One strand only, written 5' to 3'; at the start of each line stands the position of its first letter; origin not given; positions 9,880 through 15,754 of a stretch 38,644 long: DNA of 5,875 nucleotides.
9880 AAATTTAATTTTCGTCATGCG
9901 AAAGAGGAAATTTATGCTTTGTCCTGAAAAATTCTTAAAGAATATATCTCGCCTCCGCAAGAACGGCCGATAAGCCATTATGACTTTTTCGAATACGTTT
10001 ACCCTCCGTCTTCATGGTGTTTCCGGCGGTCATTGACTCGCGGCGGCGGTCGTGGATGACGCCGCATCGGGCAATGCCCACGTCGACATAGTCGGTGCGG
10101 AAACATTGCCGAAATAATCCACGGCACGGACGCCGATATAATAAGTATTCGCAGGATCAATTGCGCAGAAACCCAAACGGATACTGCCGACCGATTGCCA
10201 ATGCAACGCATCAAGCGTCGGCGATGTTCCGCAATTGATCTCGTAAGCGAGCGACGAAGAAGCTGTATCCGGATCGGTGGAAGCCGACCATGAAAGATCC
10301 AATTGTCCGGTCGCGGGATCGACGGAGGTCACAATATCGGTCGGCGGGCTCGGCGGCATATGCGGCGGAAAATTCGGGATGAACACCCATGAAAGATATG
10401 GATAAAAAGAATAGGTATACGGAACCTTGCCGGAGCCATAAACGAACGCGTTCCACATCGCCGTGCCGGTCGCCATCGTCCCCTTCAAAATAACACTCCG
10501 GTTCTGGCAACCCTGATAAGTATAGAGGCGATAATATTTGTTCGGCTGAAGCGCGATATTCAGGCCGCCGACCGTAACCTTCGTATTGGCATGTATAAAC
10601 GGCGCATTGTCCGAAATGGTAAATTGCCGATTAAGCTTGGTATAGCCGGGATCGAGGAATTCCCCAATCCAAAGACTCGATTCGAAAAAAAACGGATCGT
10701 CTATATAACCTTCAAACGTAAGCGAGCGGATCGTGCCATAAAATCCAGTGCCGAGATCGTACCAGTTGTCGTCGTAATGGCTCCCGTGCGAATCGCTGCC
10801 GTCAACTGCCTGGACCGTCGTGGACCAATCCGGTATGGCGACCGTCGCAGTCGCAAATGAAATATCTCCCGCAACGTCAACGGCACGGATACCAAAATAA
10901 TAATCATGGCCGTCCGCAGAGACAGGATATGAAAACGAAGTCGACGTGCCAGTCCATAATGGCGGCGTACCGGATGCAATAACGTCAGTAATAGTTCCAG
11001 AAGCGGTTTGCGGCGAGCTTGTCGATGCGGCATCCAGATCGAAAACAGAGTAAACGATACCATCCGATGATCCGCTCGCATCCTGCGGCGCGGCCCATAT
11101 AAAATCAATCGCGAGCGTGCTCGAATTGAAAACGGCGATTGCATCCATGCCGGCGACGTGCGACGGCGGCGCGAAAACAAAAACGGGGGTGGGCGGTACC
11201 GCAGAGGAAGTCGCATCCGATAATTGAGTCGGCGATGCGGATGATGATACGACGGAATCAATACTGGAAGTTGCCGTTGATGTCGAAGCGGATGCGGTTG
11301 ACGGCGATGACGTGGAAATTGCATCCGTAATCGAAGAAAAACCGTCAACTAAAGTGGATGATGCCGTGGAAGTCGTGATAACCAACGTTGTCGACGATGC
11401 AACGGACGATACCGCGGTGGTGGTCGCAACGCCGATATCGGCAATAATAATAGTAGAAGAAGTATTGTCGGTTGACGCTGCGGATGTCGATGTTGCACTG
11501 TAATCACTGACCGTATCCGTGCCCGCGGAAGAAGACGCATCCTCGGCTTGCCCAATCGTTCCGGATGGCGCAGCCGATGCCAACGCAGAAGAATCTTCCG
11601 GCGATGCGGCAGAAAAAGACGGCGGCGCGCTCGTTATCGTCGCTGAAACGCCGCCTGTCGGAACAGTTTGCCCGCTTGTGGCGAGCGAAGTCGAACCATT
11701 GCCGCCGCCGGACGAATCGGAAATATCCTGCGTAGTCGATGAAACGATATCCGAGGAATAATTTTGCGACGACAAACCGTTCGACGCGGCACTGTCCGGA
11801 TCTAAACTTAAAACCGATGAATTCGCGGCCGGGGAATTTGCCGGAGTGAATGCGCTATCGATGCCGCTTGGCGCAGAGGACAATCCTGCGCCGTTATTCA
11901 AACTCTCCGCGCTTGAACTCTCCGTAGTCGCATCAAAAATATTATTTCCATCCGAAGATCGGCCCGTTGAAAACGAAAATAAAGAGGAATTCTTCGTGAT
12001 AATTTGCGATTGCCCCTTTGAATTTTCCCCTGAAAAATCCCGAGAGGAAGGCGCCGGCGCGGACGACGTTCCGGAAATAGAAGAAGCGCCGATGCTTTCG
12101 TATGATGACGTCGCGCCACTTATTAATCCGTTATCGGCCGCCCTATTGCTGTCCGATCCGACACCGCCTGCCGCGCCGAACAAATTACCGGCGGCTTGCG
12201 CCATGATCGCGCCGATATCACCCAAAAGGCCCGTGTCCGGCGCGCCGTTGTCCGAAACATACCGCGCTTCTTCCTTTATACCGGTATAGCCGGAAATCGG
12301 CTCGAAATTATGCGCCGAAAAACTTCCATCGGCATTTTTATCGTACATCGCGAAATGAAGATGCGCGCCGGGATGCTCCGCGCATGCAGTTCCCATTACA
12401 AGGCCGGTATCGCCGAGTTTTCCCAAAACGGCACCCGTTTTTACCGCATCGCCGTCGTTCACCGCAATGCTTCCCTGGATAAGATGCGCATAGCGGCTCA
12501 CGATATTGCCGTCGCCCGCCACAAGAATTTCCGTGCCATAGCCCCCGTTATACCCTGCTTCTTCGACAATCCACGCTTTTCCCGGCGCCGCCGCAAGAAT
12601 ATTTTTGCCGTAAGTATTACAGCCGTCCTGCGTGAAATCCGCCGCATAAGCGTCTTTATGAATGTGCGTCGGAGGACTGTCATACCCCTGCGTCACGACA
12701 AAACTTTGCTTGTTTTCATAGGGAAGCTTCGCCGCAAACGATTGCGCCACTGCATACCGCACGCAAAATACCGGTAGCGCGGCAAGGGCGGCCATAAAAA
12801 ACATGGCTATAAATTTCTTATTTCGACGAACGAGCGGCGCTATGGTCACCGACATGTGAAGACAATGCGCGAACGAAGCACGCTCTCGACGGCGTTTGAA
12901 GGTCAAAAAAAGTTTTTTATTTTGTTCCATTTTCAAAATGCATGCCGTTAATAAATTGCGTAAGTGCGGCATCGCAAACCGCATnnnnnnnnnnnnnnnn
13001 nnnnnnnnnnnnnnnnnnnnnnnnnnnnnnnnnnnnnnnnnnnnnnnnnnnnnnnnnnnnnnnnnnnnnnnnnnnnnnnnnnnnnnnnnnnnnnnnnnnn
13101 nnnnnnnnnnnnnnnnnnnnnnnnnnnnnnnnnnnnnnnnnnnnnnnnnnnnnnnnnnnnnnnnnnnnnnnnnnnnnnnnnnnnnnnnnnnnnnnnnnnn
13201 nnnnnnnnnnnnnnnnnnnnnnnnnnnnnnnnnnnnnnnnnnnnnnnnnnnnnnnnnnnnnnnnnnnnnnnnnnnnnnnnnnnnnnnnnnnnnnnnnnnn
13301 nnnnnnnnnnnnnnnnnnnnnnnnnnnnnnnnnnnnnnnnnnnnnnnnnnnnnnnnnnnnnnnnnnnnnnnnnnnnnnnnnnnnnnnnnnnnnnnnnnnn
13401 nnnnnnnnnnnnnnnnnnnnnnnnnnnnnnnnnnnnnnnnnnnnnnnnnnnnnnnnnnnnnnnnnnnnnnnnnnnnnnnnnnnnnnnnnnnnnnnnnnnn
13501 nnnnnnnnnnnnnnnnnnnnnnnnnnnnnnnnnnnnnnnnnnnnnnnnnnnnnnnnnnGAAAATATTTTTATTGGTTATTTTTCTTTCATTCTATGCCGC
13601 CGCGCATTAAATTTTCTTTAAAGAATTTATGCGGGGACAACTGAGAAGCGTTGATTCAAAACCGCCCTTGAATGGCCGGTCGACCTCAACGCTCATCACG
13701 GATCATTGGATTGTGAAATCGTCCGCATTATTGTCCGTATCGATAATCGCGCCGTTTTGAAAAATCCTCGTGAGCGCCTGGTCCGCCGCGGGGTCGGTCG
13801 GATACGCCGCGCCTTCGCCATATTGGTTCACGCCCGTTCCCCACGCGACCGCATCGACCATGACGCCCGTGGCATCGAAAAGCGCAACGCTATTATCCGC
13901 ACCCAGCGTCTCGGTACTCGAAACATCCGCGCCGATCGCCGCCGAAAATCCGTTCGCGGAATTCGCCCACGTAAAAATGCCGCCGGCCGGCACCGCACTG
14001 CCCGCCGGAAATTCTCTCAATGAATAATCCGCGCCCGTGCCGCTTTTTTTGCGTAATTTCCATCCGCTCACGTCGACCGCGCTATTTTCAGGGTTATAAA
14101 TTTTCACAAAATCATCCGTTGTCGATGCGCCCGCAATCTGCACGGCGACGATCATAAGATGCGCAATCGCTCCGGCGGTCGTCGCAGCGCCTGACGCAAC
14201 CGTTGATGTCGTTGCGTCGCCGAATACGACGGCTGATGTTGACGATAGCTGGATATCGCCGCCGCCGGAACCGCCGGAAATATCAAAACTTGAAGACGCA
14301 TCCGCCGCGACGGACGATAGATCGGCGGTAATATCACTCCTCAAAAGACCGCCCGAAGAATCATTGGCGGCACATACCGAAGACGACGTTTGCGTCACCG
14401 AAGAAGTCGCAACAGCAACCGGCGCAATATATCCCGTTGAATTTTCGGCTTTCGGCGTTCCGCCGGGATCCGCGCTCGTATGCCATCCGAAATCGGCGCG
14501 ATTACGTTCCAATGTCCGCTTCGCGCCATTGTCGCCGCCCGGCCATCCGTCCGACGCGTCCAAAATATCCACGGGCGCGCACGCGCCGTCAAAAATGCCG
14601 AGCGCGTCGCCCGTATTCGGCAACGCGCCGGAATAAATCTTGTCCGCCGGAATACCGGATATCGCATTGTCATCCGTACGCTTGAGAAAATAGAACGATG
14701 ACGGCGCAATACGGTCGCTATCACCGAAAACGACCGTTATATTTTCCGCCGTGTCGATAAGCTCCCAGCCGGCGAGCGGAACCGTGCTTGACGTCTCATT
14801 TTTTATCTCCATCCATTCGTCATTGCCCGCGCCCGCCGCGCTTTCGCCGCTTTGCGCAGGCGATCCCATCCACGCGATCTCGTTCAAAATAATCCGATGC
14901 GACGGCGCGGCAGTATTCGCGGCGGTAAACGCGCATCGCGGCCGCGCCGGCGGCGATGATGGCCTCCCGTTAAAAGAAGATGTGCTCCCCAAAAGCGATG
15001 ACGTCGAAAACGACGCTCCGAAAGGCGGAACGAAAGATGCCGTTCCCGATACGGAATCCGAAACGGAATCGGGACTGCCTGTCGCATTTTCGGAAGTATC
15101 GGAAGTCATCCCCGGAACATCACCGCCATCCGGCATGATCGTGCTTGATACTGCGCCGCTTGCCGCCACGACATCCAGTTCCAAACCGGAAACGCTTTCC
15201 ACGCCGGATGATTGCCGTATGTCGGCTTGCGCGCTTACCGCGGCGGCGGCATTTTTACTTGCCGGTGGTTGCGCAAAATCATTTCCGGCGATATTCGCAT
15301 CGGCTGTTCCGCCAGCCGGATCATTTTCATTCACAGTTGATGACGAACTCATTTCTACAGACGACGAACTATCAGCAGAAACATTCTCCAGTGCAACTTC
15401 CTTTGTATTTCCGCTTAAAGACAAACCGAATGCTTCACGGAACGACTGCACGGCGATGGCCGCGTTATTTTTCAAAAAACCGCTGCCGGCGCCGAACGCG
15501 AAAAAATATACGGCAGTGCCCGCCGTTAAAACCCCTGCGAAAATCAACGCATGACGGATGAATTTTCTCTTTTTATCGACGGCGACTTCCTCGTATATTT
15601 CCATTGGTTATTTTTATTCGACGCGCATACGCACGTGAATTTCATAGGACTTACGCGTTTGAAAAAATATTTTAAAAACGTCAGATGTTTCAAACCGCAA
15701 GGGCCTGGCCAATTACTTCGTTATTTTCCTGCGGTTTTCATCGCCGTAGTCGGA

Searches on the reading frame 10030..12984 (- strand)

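Call 15: search_protein_families(library=ncbifam, proteins=[window:10030-12984:-])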
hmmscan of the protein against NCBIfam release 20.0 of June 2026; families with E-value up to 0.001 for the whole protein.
window:10030-12984:- (984 aa): 3 families
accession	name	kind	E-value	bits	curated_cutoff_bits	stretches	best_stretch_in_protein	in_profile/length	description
NF052530.1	Heli_ShapePgp3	exception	1.9e-06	27.2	300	1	124-213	175-251/270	peptidoglycan metallopeptidase Pgp3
NF053824.1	PdgNdpepShyC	equivalog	0.0001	21.4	700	1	124-199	304-374/429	peptidoglycan DD-endopeptidase ShyC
NF052529.1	PG_M23_Pgp6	exception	0.0007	18.4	600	0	140-214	356-420/452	peptidoglycan metallopeptidase Pgp6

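Call 89: search_protein_families(library=pfam, proteins=[window:10030-12984:-], max_evalue=0.0001)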
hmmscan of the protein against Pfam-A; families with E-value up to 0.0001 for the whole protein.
window:10030-12984:- (984 aa): 1 family
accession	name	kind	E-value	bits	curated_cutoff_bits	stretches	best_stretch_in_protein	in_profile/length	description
PF01551.29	Peptidase_M23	-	2.5e-13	50.5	28.7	1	124-217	11-91/96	Peptidase family M23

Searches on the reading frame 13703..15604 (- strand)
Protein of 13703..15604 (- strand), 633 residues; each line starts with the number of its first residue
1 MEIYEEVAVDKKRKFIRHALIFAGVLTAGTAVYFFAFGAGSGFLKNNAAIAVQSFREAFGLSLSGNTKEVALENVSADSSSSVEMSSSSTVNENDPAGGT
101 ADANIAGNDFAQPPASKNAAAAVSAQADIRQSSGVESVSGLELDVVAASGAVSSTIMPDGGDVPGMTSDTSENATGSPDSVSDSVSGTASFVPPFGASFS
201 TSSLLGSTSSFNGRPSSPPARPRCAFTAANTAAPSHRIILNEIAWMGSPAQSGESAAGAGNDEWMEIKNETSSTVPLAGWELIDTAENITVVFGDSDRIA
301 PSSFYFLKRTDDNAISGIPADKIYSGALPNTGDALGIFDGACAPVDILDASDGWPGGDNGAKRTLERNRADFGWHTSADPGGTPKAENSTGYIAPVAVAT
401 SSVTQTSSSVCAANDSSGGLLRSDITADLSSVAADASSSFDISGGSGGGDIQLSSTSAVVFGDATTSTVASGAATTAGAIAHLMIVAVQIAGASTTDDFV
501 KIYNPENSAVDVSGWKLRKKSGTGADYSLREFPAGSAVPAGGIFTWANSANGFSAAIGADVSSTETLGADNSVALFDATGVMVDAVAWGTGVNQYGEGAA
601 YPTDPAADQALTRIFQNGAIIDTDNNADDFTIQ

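Call 15: search_protein_families(library=ncbifam, proteins=[window:13703-15604:-])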
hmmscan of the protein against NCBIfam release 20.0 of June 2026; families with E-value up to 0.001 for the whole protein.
window:13703-15604:- (633 aa): 0 families

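Call 89: search_protein_families(library=pfam, proteins=[window:13703-15604:-], max_evalue=0.0001)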
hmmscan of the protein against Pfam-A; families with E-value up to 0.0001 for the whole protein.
window:13703-15604:- (633 aa): 1 family
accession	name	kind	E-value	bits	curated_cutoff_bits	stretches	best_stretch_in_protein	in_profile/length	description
PF00932.25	LTD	-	2.1e-25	89.6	34.3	2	479-589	4-108/109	Lamin Tail Domain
